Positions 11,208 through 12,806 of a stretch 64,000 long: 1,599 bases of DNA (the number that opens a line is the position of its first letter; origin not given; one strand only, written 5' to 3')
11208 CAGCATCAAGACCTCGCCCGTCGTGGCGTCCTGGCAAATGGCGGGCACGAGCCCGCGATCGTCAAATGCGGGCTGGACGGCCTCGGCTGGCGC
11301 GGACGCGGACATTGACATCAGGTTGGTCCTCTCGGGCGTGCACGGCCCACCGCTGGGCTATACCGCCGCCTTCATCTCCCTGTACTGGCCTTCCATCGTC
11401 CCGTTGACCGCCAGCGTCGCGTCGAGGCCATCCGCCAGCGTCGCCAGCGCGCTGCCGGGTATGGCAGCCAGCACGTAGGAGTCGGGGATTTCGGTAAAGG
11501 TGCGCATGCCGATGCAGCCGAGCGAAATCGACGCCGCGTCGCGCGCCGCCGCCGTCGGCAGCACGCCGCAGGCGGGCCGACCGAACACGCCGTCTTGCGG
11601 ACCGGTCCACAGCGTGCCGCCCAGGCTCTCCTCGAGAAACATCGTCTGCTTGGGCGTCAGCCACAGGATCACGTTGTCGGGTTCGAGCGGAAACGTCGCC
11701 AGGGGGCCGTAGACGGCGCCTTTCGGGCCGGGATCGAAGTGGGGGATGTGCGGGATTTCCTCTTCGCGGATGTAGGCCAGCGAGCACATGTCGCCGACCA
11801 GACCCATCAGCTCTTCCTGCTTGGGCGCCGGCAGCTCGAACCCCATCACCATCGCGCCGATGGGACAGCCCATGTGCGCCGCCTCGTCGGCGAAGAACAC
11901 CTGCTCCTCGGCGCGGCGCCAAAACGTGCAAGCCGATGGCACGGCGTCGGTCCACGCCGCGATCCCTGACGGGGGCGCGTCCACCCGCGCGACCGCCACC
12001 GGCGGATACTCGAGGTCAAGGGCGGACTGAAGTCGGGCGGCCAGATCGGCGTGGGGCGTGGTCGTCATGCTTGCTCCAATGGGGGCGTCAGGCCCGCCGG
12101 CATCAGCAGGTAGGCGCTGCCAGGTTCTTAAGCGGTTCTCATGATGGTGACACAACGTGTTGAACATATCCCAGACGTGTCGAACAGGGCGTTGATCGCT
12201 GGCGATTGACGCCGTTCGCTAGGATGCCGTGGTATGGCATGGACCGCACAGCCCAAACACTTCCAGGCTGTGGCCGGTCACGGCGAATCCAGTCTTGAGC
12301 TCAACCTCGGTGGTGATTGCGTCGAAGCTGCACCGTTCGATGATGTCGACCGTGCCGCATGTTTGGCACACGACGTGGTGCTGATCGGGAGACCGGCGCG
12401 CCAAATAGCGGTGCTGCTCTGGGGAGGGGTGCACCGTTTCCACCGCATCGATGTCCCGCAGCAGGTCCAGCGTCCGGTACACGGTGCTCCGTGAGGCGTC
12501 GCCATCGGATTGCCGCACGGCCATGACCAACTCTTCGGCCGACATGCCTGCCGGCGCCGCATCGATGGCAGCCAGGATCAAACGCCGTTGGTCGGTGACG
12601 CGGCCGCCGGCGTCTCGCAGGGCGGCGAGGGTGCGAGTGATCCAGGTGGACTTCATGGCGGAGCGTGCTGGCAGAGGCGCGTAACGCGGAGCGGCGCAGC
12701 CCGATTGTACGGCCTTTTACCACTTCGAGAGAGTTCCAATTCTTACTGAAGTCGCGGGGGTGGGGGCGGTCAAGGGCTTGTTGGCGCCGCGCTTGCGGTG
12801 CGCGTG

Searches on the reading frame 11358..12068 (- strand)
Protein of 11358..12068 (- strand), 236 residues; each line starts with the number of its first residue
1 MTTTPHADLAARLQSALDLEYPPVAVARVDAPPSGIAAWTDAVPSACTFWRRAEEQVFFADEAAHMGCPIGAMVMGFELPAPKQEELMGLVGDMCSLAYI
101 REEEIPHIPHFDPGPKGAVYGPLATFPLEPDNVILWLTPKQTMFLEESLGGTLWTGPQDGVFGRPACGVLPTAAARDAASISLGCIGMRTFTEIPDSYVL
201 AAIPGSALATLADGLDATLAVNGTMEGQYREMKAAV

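Call 31: search_protein_families(library=ncbifam, proteins=[window:11358-12068:-], max_evalue=0.001)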
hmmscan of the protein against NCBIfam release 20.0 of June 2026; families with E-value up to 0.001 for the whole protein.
window:11358-12068:- (236 aa): 0 families

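Call 32: search_protein_families(library=pfam, proteins=[window:11358-12068:-])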
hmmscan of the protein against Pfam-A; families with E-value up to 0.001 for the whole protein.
window:11358-12068:- (236 aa): 1 family
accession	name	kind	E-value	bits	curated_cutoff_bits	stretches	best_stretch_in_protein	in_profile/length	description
PF02596.20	DUF169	-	2.1e-21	77.2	27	1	12-212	1-207/209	Uncharacterised ArCR, COG2043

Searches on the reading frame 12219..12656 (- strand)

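Call 31: search_protein_families(library=ncbifam, proteins=[window:12219-12656:-], max_evalue=0.001)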
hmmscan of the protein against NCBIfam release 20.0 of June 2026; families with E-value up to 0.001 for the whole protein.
window:12219-12656:- (145 aa): 9 families
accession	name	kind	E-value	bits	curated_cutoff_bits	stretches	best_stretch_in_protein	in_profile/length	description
NF051892.1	TransRegFurBacil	equivalog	6.2e-20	71.8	220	1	8-143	7-146/149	ferric iron uptake transcriptional regulator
NF052545.1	TransRegPerRClab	equivalog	4.1e-18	65.7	180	1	11-143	6-137/138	transcriptional regulator PerR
NF051891.1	TransRegFurHelico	equivalog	6.6e-14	52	200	1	7-141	12-146/148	ferric iron uptake transcriptional regulator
NF008646.0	PRK11639.1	equivalog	5.4e-12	45.8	167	1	17-142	21-148/171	zinc uptake transcriptional repressor Zur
NF047406.1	TransRegPerRTherm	equivalog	5.1e-11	42.9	200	1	19-143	5-128/130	manganese-dependent transcriptional regulator PerR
NF006999.0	PRK09462.1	equivalog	7.9e-10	38.5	146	1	11-138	6-134/148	ferric iron uptake transcriptional regulator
NF045678.1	TransRegIrrA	equivalog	9.7e-05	22.3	150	1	6-103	6-103/138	iron response transcriptional regulator IrrA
NF045677.1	FeRespRegIrr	equivalog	0.00072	19.6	170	1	12-105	3-97/127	Fur family transcriptional regulator Irr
NF047462.1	FUR_perox_PerRA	exception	0.00088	19.8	200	1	7-105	6-104/142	peroxide-responsive transcriptional repressor PerRA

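Call 32: search_protein_families(library=pfam, proteins=[window:12219-12656:-])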
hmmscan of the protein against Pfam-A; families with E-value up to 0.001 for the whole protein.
window:12219-12656:- (145 aa): 2 families
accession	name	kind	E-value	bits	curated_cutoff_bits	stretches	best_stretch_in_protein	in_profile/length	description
PF01475.25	FUR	-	3.9e-23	82.3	23.1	1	16-133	2-120/121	Ferric uptake regulator family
PF12840.13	HTH_20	-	0.00012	22.4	27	0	24-75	6-51/51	Helix-turn-helix domain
